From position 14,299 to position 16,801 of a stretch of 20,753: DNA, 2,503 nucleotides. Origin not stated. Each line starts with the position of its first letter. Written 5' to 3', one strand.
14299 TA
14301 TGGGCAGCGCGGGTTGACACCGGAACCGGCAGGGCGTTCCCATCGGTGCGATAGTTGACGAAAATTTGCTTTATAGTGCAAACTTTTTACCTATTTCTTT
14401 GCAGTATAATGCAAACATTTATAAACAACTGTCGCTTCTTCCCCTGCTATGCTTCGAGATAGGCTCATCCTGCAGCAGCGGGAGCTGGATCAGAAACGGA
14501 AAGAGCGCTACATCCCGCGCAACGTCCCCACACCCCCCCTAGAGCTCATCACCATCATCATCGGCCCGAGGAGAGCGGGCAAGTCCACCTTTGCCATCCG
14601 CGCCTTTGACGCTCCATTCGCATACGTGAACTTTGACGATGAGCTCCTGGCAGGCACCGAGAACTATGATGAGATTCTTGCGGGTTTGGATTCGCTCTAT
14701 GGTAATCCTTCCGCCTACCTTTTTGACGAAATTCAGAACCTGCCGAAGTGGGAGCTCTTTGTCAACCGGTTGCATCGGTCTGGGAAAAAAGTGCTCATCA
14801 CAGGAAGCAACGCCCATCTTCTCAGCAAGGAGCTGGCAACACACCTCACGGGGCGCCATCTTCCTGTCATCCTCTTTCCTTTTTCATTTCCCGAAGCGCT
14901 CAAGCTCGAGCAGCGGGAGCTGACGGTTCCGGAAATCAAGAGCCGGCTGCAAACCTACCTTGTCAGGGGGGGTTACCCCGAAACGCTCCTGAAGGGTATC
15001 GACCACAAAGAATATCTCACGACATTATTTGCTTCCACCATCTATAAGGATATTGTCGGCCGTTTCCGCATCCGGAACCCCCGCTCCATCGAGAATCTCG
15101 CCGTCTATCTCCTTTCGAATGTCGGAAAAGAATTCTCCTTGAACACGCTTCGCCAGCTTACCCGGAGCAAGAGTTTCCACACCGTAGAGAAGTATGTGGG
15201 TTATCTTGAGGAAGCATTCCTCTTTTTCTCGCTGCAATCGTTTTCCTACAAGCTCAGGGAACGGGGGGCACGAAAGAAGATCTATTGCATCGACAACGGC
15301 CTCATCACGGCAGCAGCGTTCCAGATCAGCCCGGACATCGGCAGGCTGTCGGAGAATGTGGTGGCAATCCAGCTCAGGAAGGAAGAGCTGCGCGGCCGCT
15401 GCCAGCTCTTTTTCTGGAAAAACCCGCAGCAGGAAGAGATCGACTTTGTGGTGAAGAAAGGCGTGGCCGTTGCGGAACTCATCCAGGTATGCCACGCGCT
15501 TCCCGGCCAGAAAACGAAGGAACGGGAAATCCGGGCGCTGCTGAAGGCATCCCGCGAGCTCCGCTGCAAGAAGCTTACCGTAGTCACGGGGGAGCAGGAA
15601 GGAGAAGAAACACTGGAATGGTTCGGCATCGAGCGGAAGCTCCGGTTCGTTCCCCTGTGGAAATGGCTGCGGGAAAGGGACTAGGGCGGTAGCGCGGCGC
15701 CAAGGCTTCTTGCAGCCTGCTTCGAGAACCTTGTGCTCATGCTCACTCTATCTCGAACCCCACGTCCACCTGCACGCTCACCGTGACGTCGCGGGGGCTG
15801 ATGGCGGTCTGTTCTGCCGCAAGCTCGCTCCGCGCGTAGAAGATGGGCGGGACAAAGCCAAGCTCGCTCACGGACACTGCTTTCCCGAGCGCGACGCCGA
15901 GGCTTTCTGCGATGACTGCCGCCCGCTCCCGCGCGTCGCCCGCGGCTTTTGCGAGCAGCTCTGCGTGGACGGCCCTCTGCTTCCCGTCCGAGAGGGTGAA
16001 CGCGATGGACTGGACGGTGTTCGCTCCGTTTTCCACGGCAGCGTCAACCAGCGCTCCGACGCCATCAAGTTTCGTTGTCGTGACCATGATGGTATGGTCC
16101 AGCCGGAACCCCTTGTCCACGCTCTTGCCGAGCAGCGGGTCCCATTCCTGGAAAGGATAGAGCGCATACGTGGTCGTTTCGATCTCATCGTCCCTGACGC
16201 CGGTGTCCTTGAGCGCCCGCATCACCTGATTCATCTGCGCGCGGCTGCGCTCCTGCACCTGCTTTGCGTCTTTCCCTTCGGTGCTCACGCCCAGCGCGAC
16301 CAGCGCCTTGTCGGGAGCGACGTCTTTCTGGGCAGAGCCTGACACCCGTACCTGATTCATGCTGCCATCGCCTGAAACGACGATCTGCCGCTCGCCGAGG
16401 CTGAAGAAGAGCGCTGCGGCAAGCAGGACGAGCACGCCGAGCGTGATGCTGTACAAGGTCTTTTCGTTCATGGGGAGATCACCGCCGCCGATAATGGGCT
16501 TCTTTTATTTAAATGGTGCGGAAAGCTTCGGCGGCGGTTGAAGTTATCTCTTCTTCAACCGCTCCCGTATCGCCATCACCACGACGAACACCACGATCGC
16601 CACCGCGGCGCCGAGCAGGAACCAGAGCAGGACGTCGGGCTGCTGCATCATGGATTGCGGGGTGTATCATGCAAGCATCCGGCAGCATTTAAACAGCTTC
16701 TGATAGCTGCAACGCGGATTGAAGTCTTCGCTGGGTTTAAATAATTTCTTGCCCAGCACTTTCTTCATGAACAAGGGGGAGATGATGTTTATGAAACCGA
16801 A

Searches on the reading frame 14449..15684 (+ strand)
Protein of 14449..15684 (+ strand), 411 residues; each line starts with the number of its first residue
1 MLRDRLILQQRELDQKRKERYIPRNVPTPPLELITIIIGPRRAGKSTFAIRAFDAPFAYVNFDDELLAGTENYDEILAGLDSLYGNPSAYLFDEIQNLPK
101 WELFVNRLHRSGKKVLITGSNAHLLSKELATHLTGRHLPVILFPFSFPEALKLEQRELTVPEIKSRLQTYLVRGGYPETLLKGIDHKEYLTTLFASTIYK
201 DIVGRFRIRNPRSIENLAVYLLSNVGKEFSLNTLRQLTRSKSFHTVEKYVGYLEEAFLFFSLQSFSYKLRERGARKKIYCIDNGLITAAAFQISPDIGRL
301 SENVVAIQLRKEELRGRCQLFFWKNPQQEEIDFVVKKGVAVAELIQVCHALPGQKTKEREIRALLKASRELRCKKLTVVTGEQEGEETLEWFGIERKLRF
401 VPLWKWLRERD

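Call 7: search_protein_families(library=pfam, proteins=[window:14449-15684:+], max_evalue=0.01)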
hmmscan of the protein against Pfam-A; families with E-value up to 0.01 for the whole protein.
window:14449-15684:+ (411 aa): 2 families
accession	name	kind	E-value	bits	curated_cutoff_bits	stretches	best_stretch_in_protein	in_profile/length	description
PF13173.12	AAA_14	-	2.4e-28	99.1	27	1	34-150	4-128/129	AAA domain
PF13635.12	DUF4143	-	1.7e-21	77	28.1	1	200-339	2-149/160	Domain of unknown function (DUF4143)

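Call 67: list_cluster_members(proteins=[P0125, P0006, window:14449-15684:+])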
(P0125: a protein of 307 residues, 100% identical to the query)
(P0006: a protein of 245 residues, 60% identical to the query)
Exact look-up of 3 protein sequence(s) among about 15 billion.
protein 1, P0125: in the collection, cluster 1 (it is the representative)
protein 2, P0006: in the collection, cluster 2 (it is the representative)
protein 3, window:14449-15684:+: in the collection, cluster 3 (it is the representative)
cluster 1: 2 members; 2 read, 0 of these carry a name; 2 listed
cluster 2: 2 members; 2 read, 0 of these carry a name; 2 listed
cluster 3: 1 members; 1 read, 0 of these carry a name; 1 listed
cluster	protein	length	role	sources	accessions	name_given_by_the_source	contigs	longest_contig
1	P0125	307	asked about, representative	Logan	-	-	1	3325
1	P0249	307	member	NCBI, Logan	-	-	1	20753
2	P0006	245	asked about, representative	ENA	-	-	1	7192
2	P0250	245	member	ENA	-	-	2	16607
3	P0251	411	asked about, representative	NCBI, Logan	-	-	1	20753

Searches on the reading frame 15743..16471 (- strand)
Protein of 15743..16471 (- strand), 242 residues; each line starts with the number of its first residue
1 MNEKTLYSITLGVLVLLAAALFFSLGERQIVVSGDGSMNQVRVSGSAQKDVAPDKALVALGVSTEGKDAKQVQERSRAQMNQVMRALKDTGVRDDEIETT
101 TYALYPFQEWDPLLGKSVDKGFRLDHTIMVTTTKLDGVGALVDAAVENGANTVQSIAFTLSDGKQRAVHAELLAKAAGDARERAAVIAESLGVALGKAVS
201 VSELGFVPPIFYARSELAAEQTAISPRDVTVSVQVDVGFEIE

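Call 7: search_protein_families(library=pfam, proteins=[window:15743-16471:-], max_evalue=0.01)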
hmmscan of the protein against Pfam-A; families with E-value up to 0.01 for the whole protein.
window:15743-16471:- (242 aa): 1 family
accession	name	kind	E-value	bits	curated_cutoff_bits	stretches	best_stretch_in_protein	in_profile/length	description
PF04402.19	SIMPL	-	3.2e-46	158.6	25.2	1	41-239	1-205/205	Protein of unknown function (DUF541)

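Call 12: find_encoding_contigs(protein=window:15743-16471:-, flank=6000, max_places=6)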
Protein window:15743-16471:- (242 aa): 1 contig read that carries it; 1 place shown.
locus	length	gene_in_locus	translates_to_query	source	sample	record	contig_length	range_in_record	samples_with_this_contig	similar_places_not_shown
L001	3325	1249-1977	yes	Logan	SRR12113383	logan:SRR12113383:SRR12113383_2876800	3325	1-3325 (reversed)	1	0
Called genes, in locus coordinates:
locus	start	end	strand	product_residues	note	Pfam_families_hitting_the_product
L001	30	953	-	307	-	PF14257:DUF4349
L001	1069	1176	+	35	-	-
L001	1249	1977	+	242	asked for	PF04402:SIMPL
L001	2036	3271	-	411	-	PF13173:AAA_14, PF13635:DUF4143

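Call 41: search_protein_families(library=pfam, proteins=[L003:7714-7860:+], max_evalue=0.001)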
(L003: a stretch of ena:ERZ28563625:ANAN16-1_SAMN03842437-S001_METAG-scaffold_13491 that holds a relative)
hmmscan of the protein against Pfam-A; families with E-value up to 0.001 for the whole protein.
L003:7714-7860:+ (48 aa): 0 families

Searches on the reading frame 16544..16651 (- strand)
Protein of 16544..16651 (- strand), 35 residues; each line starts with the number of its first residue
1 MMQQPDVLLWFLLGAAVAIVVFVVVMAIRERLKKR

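Call 7: search_protein_families(library=pfam, proteins=[window:16544-16651:-], max_evalue=0.01)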
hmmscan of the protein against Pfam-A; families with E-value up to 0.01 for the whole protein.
window:16544-16651:- (35 aa): 0 families

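Call 11: find_encoding_contigs(protein=window:16544-16651:-, flank=6000, max_places=6)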
Protein window:16544-16651:- (35 aa): 2 contigs read that carry it; 2 places shown.
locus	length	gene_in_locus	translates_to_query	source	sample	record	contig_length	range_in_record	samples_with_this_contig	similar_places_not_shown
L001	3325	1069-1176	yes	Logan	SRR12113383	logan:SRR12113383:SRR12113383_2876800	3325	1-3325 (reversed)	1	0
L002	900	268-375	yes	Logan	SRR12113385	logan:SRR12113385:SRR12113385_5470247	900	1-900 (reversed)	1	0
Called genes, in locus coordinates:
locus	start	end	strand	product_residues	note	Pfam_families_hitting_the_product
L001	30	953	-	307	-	PF14257:DUF4349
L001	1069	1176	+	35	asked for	-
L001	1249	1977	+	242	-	PF04402:SIMPL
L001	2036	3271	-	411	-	PF13173:AAA_14, PF13635:DUF4143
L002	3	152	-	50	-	?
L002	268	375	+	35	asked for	-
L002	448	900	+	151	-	?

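Call 51: search_protein_representatives(alignment_id=A4)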
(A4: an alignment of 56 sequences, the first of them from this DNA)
Query: 56 sequences, 35 profile positions. Proteins with E-value up to 0.001 (for the whole library): 112; up to 1e-10: 12; up to 1e-30: 0. The best 112 are listed.
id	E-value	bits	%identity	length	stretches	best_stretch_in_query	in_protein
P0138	2.4e-15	71.7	-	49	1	1-34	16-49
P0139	3.8e-14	67.8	-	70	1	2-34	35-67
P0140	1.2e-13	66.2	-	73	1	1-34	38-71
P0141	1.4e-13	66.0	-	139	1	1-33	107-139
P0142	2.1e-13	65.5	-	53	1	1-34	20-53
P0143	6.3e-13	63.9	-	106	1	2-35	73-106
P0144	1.6e-12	62.7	-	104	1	1-34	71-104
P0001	2.1e-12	62.3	-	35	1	2-35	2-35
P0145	2.4e-12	62.1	-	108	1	4-35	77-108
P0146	2.4e-12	62.1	-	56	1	2-35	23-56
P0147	9.8e-12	60.1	-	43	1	3-33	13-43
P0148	3.5e-11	58.4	-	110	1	3-35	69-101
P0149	1.2e-10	56.7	-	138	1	2-34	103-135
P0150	1.2e-10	56.6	-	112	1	6-34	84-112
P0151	3.5e-10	55.2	-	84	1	2-34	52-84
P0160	3.9e-08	48.6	-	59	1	1-34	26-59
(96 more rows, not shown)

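Call 53: find_encoding_contigs(protein=P0138, flank=2500, max_places=4)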
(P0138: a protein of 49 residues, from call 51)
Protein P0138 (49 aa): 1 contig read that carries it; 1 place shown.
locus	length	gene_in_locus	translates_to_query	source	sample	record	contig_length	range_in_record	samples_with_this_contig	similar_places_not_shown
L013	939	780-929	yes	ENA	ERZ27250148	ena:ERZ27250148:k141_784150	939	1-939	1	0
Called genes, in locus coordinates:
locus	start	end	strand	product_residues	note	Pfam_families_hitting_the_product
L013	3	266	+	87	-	?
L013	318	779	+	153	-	PF12840:HTH_20, PF13412:HTH_24 (weak)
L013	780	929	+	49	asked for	-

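Call 54: find_encoding_contigs(protein=P0146, flank=2500, max_places=4)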
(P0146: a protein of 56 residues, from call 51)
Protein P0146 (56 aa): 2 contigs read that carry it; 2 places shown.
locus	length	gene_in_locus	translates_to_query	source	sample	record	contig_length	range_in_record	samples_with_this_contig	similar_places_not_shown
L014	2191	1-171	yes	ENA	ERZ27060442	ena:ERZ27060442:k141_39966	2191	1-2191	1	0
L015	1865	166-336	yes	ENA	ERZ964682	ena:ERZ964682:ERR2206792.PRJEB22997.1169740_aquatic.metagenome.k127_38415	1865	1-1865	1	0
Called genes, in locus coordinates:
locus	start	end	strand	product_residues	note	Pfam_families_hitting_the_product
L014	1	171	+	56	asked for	?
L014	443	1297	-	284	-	PF14257:DUF4349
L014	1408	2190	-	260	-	?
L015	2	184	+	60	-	?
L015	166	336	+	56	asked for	-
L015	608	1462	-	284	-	PF14257:DUF4349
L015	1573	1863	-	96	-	?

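Call 55: find_encoding_contigs(protein=P0142, flank=2500, max_places=3)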
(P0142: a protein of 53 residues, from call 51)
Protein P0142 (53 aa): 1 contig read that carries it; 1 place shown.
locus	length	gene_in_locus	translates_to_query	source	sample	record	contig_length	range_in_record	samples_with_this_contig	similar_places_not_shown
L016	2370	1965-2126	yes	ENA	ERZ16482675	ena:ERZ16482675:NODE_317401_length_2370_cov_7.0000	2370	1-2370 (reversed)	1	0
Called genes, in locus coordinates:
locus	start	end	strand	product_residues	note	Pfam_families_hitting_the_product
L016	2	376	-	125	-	?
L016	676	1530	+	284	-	-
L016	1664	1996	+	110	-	-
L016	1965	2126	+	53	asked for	-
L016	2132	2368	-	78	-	?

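Call 56: find_encoding_contigs(protein=P0160, flank=2500, max_places=3)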
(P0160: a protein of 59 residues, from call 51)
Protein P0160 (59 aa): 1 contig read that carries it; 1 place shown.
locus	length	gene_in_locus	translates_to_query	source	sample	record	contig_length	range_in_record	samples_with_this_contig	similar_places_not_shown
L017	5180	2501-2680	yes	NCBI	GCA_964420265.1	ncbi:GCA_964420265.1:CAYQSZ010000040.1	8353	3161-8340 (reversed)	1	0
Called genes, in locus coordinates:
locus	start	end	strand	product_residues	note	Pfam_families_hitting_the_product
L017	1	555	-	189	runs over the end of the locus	?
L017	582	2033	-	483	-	-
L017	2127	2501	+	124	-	PF12840:HTH_20, PF13412:HTH_24 (weak), PF01022:HTH_5, PF09339:HTH_IclR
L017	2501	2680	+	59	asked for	-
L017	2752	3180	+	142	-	-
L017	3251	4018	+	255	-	PF04402:SIMPL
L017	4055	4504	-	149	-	-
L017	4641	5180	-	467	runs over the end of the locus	PF01336:tRNA_anti-codon, PF00152:tRNA-synt_2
